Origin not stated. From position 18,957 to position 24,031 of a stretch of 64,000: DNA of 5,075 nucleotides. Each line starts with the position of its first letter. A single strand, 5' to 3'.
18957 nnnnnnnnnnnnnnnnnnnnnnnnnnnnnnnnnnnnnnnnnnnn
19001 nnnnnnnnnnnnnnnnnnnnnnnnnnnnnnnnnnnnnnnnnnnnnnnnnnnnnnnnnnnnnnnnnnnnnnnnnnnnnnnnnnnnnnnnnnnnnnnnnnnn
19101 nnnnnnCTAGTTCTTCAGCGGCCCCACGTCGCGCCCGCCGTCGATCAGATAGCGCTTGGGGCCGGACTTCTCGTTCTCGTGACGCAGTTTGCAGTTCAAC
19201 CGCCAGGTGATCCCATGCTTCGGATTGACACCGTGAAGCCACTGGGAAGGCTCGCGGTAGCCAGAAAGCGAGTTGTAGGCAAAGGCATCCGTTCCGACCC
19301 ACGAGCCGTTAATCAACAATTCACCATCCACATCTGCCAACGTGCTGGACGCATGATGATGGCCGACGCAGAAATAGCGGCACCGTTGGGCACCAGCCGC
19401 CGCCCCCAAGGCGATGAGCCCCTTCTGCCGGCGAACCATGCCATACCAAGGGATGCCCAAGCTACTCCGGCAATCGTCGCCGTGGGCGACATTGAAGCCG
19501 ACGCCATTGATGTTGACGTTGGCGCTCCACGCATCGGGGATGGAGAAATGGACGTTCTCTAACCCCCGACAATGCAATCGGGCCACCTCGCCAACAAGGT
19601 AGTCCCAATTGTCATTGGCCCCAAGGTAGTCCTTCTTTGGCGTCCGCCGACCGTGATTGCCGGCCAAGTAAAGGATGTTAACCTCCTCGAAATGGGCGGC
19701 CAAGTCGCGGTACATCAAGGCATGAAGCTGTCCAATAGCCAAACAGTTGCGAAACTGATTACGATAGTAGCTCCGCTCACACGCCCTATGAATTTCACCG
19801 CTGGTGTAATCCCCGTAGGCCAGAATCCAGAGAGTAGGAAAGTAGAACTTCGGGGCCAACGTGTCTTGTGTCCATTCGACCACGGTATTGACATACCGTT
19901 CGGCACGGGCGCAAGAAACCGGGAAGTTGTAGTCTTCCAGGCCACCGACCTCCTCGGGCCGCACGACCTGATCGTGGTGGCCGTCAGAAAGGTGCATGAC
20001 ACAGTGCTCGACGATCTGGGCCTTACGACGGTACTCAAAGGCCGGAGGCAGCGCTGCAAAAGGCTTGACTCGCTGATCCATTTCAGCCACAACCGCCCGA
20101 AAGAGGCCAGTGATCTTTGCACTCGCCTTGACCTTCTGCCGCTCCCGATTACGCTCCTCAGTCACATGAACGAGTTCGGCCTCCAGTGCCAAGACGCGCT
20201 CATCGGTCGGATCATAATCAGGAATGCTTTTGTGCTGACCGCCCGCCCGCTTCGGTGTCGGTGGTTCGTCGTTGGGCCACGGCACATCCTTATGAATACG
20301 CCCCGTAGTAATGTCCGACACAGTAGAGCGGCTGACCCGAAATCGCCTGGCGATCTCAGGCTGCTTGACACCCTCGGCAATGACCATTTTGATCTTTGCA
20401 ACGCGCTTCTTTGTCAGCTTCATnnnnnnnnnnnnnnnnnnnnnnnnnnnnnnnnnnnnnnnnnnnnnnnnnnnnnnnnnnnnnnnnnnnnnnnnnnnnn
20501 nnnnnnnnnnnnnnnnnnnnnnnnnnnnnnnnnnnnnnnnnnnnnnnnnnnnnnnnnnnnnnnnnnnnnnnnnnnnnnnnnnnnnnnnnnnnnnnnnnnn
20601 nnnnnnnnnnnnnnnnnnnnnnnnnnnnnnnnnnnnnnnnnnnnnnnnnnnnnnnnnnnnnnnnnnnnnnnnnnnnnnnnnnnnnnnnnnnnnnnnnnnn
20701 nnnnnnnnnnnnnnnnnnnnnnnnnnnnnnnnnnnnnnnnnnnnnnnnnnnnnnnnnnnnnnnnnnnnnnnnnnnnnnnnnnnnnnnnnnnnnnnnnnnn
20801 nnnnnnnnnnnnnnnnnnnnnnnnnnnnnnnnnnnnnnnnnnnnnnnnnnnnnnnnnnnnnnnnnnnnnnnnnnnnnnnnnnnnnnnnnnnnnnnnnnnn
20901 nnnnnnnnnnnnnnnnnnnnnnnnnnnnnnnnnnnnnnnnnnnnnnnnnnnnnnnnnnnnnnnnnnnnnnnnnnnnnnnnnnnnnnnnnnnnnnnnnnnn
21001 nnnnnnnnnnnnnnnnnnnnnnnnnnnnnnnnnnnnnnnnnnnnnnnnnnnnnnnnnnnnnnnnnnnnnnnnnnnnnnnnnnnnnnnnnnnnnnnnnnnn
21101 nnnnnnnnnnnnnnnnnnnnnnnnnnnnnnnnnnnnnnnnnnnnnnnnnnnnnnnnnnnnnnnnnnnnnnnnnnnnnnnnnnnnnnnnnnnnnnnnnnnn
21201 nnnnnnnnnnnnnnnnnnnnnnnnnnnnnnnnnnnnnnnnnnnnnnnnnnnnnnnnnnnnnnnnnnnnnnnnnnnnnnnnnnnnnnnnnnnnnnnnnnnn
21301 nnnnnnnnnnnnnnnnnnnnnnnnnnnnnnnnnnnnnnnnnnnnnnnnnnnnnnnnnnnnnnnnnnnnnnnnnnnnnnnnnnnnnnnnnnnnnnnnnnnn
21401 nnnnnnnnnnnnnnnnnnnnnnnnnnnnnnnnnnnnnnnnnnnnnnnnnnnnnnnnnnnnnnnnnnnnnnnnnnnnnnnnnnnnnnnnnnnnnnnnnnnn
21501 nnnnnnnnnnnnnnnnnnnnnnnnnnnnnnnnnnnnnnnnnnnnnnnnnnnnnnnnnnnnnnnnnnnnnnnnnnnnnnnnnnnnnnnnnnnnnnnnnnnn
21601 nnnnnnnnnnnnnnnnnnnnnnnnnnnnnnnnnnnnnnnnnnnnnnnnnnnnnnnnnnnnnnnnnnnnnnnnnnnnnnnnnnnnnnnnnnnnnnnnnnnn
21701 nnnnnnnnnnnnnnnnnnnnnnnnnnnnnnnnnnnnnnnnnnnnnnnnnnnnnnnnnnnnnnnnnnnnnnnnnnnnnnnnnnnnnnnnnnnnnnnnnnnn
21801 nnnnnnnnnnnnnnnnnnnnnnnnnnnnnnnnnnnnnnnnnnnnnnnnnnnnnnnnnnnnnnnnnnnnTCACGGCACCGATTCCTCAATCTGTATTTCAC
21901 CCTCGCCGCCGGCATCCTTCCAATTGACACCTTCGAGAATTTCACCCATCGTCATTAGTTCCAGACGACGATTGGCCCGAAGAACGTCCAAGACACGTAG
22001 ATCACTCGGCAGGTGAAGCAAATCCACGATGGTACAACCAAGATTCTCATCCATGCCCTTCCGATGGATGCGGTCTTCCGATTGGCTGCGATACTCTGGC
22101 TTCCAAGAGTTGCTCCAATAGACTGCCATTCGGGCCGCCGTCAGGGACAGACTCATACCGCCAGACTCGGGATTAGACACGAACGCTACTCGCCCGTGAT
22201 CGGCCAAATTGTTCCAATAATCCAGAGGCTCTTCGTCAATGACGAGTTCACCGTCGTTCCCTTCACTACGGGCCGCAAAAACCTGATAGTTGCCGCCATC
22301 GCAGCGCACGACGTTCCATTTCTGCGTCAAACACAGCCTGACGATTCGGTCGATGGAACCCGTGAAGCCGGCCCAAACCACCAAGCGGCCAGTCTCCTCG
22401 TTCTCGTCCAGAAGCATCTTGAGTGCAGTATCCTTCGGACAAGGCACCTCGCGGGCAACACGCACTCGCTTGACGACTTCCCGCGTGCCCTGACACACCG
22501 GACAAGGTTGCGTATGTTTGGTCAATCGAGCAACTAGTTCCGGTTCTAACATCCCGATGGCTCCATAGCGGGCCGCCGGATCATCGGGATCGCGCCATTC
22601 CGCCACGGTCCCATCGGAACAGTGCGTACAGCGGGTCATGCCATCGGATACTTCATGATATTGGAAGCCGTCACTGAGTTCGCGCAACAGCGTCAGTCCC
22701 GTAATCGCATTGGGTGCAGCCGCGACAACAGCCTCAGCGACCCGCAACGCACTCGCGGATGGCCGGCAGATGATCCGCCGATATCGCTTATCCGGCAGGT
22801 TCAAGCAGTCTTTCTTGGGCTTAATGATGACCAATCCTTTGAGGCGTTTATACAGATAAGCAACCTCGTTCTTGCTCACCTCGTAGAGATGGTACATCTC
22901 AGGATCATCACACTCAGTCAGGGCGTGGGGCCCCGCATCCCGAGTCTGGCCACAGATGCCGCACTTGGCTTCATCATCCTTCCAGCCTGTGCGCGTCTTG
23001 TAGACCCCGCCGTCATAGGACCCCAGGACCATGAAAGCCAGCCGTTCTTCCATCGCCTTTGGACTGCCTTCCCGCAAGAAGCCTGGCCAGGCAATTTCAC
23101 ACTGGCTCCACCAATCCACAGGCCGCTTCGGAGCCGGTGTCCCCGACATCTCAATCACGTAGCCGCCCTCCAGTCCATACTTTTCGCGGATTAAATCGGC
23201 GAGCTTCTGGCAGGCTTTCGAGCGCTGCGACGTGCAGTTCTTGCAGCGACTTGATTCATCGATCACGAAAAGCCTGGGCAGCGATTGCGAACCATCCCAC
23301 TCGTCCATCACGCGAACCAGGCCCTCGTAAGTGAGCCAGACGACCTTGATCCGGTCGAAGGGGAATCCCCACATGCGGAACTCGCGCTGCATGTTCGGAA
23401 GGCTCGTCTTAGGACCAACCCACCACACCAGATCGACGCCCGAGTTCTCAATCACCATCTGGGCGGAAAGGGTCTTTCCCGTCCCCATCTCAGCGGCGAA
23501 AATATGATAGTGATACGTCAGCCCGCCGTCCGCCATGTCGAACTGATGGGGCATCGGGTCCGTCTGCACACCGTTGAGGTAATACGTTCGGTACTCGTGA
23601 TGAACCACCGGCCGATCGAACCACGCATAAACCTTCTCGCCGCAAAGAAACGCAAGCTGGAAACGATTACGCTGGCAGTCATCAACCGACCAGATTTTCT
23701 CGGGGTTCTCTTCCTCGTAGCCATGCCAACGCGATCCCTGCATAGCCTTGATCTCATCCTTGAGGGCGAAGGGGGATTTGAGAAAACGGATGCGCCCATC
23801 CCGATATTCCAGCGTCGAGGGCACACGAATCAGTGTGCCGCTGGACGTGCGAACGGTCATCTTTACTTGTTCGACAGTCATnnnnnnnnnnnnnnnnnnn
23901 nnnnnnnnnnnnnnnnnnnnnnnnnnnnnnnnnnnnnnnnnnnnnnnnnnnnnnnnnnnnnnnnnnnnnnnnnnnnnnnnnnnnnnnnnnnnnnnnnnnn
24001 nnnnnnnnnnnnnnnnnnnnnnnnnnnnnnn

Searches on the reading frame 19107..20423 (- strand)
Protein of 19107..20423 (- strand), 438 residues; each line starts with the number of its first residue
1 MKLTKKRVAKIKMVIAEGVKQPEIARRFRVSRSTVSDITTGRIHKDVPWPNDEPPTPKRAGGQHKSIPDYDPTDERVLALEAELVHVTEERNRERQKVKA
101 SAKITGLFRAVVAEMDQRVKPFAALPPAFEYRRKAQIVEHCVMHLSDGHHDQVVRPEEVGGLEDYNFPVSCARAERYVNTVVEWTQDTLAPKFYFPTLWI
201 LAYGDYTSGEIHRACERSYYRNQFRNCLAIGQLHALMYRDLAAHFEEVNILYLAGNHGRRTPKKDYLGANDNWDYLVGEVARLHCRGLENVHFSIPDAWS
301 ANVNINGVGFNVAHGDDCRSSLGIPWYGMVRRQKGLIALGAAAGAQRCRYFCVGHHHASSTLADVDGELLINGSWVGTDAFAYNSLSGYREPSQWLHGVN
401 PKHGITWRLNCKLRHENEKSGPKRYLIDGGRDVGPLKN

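Call 23: search_protein_families(library=pfam, proteins=[window:19107-20423:-], max_evalue=1)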
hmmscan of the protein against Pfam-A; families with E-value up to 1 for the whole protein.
window:19107-20423:- (438 aa): 15 families
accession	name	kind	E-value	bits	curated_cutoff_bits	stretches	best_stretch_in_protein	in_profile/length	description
PF13384.12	HTH_23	-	5.3e-05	23.4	24.6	1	6-38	6-37/50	Homeodomain-like domain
PF13560.12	HTH_31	-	0.0036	18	27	1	16-43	12-39/64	Helix-turn-helix domain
PF13518.12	HTH_28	-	0.0071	16.9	25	1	13-37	8-31/52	Helix-turn-helix domain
PF02796.21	HTH_7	-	0.033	14.8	23.8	1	2-35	5-38/45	Helix-turn-helix domain of resolvase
PF04218.19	CENP-B_N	-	0.034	14.2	21.2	1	15-39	19-43/53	CENP-B N-terminal DNA-binding domain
PF13613.12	HTH_Tnp_4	-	0.034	14.2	27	1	24-39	25-40/53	Helix-turn-helix of DDE superfamily endonuclease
PF12802.13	MarR_2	-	0.15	12.7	27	1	17-38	18-40/61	MarR family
PF05907.18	CXXC_Zn-b_euk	-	0.15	12.4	22.9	1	274-307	93-121/155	CXXC motif containing zinc binding protein, eukaryotic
PF13936.12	HTH_38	-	0.16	12.2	27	1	11-36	13-38/44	Helix-turn-helix domain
PF08281.18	Sigma70_r4_2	-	0.16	12.1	25.7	1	3-35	11-43/54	Sigma-70, region 4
PF04545.22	Sigma70_r4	-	0.17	11.9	24.1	1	17-38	19-40/50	Sigma-70, region 4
PF01381.28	HTH_3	-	0.2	12.1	23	1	17-43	8-34/55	Helix-turn-helix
PF12850.12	Metallophos_2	-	0.22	12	27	1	298-372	72-131/154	Calcineurin-like phosphoesterase superfamily domain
PF16509.11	KORA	-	0.25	12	26.7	0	1-38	13-50/84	TrfB plasmid transcriptional repressor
PF04297.20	UPF0122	-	0.34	11.6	22.7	1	3-38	18-53/101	Putative helix-turn-helix protein, YlxM / p13 like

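Call 24: search_protein_families(library=phrogs, proteins=[window:19107-20423:-], max_evalue=0.01)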
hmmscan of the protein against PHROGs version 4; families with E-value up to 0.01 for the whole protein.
window:19107-20423:- (438 aa): 9 families
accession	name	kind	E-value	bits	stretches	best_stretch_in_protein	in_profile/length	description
phrog_284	-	DNA, RNA and nucleotide metabolism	3.9e-31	109.3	1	77-404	68-385/398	exonuclease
phrog_517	-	DNA, RNA and nucleotide metabolism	2.3e-05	26.3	1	2-44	85-127/128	HTH DNA binding protein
phrog_6831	-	transcription regulation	0.00013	22.9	1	11-47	11-46/68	transcriptional regulator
phrog_6223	-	transcription regulation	0.00028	21.9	1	12-44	8-43/73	transcriptional repressor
phrog_5536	-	unknown function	0.00038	21.3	1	2-40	5-43/172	-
phrog_704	-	DNA, RNA and nucleotide metabolism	0.00048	20.3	1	1-187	2-182/390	DNA repair exonuclease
phrog_59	-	DNA, RNA and nucleotide metabolism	0.0013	19.2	1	6-48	239-276/423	HNH endonuclease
phrog_6156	-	DNA, RNA and nucleotide metabolism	0.0019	18.5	1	2-53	185-236/261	endonuclease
phrog_20467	-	DNA, RNA and nucleotide metabolism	0.0074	17.2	0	3-43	63-103/112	HNH endonuclease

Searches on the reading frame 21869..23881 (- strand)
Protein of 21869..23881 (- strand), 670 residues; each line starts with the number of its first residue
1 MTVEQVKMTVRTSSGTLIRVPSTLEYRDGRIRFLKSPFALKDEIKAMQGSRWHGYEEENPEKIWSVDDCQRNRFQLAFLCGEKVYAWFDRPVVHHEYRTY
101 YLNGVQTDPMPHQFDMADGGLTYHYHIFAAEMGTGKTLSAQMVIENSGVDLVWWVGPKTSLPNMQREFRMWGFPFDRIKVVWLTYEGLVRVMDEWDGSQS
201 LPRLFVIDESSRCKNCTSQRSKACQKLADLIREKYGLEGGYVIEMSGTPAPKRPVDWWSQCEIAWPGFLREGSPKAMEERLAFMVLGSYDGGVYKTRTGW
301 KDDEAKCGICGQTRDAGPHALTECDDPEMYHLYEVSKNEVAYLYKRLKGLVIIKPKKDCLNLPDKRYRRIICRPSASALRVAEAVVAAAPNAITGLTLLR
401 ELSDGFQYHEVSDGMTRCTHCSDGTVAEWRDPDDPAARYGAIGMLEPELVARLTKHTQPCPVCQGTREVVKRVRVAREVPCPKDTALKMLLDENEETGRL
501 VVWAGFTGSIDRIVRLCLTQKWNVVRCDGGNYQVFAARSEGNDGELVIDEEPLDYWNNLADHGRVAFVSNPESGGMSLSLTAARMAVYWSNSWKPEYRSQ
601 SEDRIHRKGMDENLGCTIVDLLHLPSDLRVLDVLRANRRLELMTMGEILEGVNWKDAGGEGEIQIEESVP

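Call 10: search_protein_families(library=pfam, proteins=[window:21869-23881:-], max_evalue=0.01)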
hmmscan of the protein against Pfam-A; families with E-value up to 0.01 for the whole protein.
window:21869-23881:- (670 aa): 1 family
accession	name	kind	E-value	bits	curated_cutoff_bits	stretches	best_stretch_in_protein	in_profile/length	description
PF00176.29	SNF2-rel_dom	-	0.0022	17.6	24.9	0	178-260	104-174/290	SNF2-related domain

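Call 24: search_protein_families(library=phrogs, proteins=[window:21869-23881:-], max_evalue=0.01)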
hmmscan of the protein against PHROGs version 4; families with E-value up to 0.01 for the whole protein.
window:21869-23881:- (670 aa): 2 families
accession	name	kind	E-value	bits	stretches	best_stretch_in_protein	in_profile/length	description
phrog_62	-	DNA, RNA and nucleotide metabolism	1.2e-48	166.6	1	99-639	687-1127/1881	DNA helicase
phrog_29996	-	unknown function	2.1e-05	23.7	0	128-281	747-905/1189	-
